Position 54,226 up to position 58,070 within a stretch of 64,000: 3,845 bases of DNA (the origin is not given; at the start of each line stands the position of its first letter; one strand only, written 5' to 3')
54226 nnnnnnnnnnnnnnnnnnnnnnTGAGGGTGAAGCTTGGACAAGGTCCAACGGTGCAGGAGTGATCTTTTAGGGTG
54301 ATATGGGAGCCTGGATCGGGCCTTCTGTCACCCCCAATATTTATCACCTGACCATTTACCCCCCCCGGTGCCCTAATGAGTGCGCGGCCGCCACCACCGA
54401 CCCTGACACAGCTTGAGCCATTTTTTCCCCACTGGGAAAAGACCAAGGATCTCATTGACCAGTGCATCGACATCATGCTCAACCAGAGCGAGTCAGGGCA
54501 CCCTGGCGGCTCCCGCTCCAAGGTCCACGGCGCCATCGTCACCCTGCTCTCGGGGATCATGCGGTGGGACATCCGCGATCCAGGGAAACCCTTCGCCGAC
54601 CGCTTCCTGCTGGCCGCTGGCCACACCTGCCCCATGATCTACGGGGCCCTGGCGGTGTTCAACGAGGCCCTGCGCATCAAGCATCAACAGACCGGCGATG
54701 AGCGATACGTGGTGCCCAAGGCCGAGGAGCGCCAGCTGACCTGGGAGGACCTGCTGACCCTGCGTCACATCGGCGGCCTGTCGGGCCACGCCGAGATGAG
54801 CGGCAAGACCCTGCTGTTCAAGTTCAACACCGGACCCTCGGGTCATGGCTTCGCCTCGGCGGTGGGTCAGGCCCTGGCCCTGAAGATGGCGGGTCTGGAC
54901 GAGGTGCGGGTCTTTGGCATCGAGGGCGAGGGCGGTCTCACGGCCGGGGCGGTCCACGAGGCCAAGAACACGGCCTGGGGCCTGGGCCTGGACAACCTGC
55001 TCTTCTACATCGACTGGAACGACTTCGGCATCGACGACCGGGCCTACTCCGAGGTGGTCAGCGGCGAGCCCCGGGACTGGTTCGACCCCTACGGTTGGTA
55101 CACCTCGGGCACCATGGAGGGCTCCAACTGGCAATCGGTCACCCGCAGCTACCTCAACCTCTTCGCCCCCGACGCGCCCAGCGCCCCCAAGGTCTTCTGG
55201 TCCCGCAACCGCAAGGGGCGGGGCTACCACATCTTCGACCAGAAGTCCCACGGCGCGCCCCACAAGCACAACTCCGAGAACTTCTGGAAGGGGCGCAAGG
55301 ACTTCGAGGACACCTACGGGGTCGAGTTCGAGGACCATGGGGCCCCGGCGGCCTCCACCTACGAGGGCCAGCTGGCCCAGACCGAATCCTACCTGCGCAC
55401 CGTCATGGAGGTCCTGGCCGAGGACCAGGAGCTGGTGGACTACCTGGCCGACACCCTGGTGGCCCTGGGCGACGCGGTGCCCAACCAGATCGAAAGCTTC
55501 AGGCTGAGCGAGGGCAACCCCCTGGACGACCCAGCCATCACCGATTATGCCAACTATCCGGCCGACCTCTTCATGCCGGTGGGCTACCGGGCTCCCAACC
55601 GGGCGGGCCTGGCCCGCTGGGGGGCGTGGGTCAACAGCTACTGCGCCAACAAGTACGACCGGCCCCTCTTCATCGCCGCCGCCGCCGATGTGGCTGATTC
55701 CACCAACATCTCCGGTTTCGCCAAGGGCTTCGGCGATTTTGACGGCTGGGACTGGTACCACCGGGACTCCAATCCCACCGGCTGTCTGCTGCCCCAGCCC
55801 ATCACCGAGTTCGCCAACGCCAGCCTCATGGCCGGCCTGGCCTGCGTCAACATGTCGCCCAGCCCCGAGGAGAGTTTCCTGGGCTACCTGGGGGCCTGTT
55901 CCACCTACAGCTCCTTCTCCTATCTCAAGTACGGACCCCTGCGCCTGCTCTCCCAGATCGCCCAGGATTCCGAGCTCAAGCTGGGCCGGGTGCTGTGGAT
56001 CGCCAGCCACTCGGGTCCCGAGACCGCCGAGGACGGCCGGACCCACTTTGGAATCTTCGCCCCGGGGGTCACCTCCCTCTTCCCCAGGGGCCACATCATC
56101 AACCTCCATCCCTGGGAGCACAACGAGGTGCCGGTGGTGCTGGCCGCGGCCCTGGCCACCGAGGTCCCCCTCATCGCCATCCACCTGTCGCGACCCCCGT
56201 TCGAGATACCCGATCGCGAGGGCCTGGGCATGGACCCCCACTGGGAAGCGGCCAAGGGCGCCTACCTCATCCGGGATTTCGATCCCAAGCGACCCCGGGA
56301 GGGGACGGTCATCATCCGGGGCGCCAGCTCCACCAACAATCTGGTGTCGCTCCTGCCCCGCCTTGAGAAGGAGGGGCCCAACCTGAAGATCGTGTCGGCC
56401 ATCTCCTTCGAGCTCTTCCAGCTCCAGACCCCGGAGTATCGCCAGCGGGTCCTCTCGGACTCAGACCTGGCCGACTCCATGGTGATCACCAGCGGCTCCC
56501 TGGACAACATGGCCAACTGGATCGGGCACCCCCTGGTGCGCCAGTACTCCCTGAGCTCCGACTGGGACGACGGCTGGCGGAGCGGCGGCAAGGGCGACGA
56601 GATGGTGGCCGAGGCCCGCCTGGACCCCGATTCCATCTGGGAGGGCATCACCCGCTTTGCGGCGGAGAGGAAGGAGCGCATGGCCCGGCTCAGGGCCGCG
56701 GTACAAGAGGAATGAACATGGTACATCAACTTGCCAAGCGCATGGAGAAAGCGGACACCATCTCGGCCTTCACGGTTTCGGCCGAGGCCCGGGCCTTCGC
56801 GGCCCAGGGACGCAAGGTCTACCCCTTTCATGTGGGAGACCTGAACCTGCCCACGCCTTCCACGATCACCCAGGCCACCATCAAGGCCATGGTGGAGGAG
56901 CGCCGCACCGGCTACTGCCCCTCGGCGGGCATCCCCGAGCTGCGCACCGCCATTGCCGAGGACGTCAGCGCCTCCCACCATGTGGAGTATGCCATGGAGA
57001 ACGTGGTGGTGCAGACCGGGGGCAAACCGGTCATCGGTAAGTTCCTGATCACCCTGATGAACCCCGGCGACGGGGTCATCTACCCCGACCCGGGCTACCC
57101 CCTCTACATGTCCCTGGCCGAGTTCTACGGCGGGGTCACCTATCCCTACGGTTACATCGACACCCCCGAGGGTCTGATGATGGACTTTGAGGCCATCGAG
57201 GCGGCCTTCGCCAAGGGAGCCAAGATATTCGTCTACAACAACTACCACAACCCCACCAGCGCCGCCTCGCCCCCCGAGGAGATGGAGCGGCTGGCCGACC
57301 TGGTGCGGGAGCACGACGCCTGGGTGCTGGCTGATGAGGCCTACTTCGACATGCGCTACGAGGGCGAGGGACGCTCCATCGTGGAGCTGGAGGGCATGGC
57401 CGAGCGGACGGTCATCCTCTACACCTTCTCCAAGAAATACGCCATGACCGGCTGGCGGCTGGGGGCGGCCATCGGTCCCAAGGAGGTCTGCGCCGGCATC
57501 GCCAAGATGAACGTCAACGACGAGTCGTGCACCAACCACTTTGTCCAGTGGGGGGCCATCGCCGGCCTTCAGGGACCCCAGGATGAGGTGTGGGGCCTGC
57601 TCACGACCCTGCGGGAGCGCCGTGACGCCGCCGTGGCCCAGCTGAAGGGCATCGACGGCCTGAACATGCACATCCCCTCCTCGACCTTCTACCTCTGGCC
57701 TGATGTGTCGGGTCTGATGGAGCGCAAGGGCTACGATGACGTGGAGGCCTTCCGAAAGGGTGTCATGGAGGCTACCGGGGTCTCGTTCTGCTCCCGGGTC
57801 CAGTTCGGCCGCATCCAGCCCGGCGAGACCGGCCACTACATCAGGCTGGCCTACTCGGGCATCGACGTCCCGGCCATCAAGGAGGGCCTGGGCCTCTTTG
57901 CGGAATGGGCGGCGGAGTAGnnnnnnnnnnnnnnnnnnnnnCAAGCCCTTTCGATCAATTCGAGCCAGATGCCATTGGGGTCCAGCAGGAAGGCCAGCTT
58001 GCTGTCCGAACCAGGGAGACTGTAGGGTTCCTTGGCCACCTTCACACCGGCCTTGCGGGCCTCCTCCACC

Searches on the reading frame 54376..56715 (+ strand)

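Call 12: search_protein_families(library=pfam, proteins=[window:54376-56715:+], max_evalue=0.001)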
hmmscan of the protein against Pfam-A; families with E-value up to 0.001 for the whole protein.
window:54376-56715:+ (779 aa): 4 families
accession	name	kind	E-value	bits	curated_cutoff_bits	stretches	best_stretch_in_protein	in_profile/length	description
PF00456.26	Transketolase_N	-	3e-15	56.5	22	2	121-300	80-267/334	Transketolase, thiamine diphosphate binding domain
PF22613.1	Transketolase_C_1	-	2e-05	25.2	27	1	628-715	1-84/113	Transketolase-like TK C-terminal domain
PF13292.11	DXP_synthase_N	-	2.8e-05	23.9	21.2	1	124-218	83-174/274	1-deoxy-D-xylulose-5-phosphate synthase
PF02779.29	Transket_pyr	-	0.00014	22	27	1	430-599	21-163/174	Transketolase, pyrimidine binding domain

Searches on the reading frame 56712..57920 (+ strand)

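Call 12: search_protein_families(library=pfam, proteins=[window:56712-57920:+], max_evalue=0.001)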
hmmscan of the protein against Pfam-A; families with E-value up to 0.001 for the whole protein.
window:56712-57920:+ (402 aa): 1 family
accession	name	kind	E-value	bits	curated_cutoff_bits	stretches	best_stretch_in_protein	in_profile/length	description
PF00155.27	Aminotran_1_2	-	5.9e-53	180.8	19.7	1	38-357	5-328/361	Aminotransferase class I and II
